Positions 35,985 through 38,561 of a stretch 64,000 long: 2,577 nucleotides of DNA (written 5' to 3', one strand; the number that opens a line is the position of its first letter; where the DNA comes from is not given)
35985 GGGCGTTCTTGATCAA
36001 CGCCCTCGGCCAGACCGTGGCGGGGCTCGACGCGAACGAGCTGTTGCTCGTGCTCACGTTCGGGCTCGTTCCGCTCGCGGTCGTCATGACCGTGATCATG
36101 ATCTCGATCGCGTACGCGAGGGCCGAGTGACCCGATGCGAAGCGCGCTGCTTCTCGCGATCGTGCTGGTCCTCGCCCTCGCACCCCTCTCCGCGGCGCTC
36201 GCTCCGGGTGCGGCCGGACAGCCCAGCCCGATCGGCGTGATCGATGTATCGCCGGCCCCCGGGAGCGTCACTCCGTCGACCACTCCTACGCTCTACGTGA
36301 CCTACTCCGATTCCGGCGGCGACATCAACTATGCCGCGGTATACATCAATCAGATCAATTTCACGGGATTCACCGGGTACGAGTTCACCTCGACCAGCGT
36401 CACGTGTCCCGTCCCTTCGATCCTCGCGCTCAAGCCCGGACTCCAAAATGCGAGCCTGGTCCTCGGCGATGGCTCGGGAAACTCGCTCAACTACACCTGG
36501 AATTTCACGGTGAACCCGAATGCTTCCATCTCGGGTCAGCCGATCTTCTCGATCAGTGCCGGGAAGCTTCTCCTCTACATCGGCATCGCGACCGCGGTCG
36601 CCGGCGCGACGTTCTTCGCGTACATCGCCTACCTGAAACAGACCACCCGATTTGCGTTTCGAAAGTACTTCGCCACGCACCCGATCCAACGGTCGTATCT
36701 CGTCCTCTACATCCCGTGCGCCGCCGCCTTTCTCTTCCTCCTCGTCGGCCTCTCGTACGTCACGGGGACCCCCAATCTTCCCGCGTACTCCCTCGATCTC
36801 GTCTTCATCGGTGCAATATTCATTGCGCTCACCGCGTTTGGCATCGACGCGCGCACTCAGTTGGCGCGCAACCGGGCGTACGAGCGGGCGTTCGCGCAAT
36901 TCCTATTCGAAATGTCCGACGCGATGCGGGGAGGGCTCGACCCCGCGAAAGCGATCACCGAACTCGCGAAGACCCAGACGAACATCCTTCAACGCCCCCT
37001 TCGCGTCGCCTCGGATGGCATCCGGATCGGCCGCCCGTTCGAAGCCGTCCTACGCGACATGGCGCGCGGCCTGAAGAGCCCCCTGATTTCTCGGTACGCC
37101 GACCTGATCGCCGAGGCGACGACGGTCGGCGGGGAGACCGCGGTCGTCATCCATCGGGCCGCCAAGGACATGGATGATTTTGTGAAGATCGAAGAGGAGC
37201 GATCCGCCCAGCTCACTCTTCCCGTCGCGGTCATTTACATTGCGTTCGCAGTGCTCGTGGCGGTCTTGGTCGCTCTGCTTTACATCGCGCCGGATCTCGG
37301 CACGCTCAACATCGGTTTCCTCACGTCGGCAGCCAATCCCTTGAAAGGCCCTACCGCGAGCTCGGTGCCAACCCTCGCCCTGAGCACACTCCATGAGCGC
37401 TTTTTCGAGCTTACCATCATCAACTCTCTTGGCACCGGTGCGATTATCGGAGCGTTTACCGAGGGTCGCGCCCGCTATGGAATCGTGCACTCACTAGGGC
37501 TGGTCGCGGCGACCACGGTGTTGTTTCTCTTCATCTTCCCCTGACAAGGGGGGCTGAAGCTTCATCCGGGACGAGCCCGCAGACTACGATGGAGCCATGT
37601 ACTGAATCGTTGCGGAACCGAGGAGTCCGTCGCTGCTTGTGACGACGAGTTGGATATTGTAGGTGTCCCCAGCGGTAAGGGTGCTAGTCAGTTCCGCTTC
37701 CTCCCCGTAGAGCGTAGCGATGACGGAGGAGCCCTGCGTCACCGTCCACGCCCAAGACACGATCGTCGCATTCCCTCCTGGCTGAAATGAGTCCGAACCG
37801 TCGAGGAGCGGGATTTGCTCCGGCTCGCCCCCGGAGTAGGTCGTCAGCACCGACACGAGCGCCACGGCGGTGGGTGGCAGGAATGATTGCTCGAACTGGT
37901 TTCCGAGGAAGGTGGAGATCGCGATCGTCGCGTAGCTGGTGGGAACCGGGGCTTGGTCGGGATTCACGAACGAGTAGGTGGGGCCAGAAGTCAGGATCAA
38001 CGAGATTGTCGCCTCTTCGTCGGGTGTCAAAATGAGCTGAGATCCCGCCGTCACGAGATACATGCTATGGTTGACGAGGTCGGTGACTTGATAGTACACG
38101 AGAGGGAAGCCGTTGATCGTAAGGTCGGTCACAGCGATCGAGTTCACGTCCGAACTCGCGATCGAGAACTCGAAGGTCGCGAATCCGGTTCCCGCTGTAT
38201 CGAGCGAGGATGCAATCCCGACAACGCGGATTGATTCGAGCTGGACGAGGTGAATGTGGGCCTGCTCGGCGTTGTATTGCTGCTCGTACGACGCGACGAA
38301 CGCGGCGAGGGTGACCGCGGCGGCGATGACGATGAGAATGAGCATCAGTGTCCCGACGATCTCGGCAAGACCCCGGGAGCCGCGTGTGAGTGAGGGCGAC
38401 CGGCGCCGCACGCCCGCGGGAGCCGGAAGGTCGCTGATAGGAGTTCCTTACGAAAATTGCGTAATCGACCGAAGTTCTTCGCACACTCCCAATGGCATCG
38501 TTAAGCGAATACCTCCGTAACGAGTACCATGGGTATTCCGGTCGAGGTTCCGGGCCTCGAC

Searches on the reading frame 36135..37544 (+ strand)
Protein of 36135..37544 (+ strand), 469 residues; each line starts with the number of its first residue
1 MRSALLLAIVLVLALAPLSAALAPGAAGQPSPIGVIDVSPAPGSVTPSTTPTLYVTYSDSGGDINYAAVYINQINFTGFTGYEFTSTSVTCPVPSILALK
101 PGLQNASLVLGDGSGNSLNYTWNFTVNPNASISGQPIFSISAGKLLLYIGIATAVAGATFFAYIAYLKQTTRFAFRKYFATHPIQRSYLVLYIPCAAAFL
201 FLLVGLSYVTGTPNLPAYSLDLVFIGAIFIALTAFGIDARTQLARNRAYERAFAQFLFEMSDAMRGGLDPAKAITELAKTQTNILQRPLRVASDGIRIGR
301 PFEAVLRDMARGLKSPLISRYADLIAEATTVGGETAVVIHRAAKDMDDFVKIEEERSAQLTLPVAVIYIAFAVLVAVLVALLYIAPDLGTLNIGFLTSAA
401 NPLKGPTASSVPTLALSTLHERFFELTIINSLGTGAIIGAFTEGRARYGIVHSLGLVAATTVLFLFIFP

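Call 3: search_protein_families(library=pfam, proteins=[window:36135-37544:+], max_evalue=0.1)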
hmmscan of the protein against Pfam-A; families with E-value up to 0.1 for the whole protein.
window:36135-37544:+ (469 aa): 1 family
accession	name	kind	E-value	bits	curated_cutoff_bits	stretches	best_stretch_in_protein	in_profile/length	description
PF00482.28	T2SSF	-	2e-13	50.8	25.2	1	256-382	1-124/125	Type II secretion system (T2SS), protein F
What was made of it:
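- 36135..37544 (+): Platform protein, C-terminal half (T2SSF) with an N-terminal extracellular extension. Pfam T2SSF at 50.8 bits (call 3).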

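Call 4: search_protein_families(library=ncbifam, proteins=[window:36135-37544:+], max_evalue=0.1)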
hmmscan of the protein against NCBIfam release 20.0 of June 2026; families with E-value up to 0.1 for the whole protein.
window:36135-37544:+ (469 aa): 3 families
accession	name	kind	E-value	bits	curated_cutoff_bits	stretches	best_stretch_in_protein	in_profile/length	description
NF004705.1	PRK06041.1-3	equivalog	3e-05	23.2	400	1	143-394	147-388/465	archaellar assembly protein ArlJ/FlaJ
NF046075.1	UpsF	equivalog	0.015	14.1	400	1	220-374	281-428/484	membrane pilin protein UpsF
NF004704.2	PRK06041.1-2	equivalog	0.038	12.7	550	1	313-453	394-532/555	archaellar assembly protein ArlJ/FlaJ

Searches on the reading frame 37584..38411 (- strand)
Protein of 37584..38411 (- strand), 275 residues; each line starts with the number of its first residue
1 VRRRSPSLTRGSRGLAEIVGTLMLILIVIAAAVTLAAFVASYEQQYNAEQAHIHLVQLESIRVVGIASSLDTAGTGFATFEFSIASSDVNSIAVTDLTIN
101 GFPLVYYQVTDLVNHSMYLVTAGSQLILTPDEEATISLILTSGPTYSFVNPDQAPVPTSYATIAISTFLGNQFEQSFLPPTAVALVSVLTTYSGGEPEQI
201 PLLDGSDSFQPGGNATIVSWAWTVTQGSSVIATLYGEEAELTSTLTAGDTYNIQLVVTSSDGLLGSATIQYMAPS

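Call 3: search_protein_families(library=pfam, proteins=[window:37584-38411:-], max_evalue=0.1)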
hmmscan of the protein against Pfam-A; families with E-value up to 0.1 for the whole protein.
window:37584-38411:- (275 aa): 2 families
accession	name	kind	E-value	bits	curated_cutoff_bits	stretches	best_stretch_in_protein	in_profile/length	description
PF22352.2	K319L-like_PKD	-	5.6e-06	26.7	27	1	199-270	12-81/84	K319L-like, PKD domain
PF07790.16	Pilin_N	-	0.0051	18.1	25.2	1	14-54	2-43/78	Archaeal Type IV pilin, N-terminal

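Call 4: search_protein_families(library=ncbifam, proteins=[window:37584-38411:-], max_evalue=0.1)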
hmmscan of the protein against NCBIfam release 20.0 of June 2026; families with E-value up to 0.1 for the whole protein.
window:37584-38411:- (275 aa): 1 family
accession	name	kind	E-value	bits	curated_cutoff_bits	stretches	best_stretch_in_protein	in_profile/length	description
TIGR02537.2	arch_flag_Nterm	domain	0.00055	19.4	20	1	12-40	2-30/33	archaellin/type IV pilin N-terminal domain-containing protein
